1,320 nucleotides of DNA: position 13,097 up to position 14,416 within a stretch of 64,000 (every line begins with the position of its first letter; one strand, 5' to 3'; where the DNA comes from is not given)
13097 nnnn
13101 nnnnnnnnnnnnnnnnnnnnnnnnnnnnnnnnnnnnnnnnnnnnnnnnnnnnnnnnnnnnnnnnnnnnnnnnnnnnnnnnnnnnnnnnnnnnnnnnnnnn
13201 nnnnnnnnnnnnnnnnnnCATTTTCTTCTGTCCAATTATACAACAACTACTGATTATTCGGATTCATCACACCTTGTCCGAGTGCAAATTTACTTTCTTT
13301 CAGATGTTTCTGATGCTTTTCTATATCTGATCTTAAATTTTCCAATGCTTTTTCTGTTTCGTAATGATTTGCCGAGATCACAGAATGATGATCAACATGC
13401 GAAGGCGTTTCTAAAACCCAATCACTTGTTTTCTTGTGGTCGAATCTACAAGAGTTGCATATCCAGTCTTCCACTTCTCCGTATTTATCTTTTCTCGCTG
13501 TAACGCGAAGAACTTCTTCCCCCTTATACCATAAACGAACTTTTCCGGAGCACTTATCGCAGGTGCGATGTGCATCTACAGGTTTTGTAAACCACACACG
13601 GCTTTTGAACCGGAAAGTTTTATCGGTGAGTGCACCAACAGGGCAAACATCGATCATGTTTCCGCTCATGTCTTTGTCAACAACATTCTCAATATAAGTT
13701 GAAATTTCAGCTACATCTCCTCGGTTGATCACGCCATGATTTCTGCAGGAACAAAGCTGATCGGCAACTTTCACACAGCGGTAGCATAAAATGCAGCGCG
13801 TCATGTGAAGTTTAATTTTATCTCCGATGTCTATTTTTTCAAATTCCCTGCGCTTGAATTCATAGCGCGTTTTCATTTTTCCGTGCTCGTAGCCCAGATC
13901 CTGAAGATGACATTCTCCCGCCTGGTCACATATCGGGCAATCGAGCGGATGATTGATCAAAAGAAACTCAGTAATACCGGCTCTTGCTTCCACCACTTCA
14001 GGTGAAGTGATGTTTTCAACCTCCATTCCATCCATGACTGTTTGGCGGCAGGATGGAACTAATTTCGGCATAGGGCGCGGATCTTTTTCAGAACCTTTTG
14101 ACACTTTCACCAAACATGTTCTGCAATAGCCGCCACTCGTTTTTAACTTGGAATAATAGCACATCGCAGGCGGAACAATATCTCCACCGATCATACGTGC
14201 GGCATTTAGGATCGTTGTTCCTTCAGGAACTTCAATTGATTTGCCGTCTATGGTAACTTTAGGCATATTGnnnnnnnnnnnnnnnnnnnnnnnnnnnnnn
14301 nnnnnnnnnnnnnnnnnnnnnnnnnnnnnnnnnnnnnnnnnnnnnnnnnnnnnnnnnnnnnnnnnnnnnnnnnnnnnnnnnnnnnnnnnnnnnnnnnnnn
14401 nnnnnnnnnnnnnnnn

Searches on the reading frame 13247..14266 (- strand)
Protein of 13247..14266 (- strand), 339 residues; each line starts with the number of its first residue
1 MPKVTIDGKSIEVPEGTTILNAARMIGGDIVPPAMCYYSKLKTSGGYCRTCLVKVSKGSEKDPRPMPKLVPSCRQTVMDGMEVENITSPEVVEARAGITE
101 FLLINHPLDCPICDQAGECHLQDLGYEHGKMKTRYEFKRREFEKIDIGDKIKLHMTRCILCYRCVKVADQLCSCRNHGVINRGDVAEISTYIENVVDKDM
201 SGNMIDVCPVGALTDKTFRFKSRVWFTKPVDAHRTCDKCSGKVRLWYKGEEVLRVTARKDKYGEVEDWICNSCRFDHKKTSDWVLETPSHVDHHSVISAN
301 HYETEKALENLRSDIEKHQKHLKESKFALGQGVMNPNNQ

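Call 3: search_protein_families(library=pfam, proteins=[window:13247-14266:-], max_evalue=1)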
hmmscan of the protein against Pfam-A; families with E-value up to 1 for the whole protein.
window:13247-14266:- (339 aa): 5 families
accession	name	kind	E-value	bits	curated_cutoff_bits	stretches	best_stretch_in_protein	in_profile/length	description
PF22117.2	Fer4_Nqo3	-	1.9e-26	92.4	27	1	148-214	1-67/67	NADH-quinone oxidoreductase subunit 3, ferredoxin-like domain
PF10588.14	NADH-G_4Fe-4S_3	-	3e-16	59.1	27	1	95-131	1-37/40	NADH-ubiquinone oxidoreductase-G iron-sulfur binding region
PF13510.11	Fer2_4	-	5.9e-14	52.3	22.8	1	4-85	6-79/82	2Fe-2S iron-sulfur cluster binding domain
PF00111.32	Fer2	-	4.2e-07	30.3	21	1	4-61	1-59/77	2Fe-2S iron-sulfur cluster binding domain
PF00037.32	Fer4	-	0.00067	19.8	21.1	1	154-167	4-17/24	4Fe-4S binding domain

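Call 4: search_protein_families(library=ncbifam, proteins=[window:13247-14266:-], max_evalue=1)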
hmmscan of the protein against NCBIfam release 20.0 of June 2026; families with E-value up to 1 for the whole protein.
window:13247-14266:- (339 aa): 10 families
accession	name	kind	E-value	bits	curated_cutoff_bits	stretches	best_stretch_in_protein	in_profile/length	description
TIGR01973.1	NuoG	equivalog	1.2e-89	301.7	470.05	1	4-317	1-300/606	NADH-quinone oxidoreductase subunit NuoG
NF005895.0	PRK07860.1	equivalog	6.4e-65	219.6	802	1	3-288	19-295/811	NADH-quinone oxidoreductase subunit G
NF040763.1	FeFe_hydrog_A6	exception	1.5e-40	139.2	765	1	3-217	2-209/571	NADH-dependent [FeFe] hydrogenase, group A6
NF006305.0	PRK08493.1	equivalog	2.4e-36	125.2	591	2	3-169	3-154/819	NADH-quinone oxidoreductase subunit G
NF005745.0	PRK07569.1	equivalog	2e-31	109.2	333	1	4-216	6-210/238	bidirectional hydrogenase complex protein HoxU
NF040762.1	Hydr_FeFe_Clost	exception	5.3e-20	71.5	900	1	3-217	2-208/572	ferredoxin hydrogenase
NF009454.0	PRK12814.1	equivalog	3.4e-13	48.9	916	2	4-111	6-101/657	putative NADPH-dependent glutamate synthase small subunit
TIGR02512.1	FeFe_hydrog_A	subfamily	0.0002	20.3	405.95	1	151-217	2-71/375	[FeFe] hydrogenase, group A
NF006221.0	PRK08348.1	subfamily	0.053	13.2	124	1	145-169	64-88/136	NADH-plastoquinone oxidoreductase subunit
NF004317.0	PRK05713.1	equivalog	0.072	12.3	338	1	1-65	1-56/312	iron-sulfur-binding ferredoxin reductase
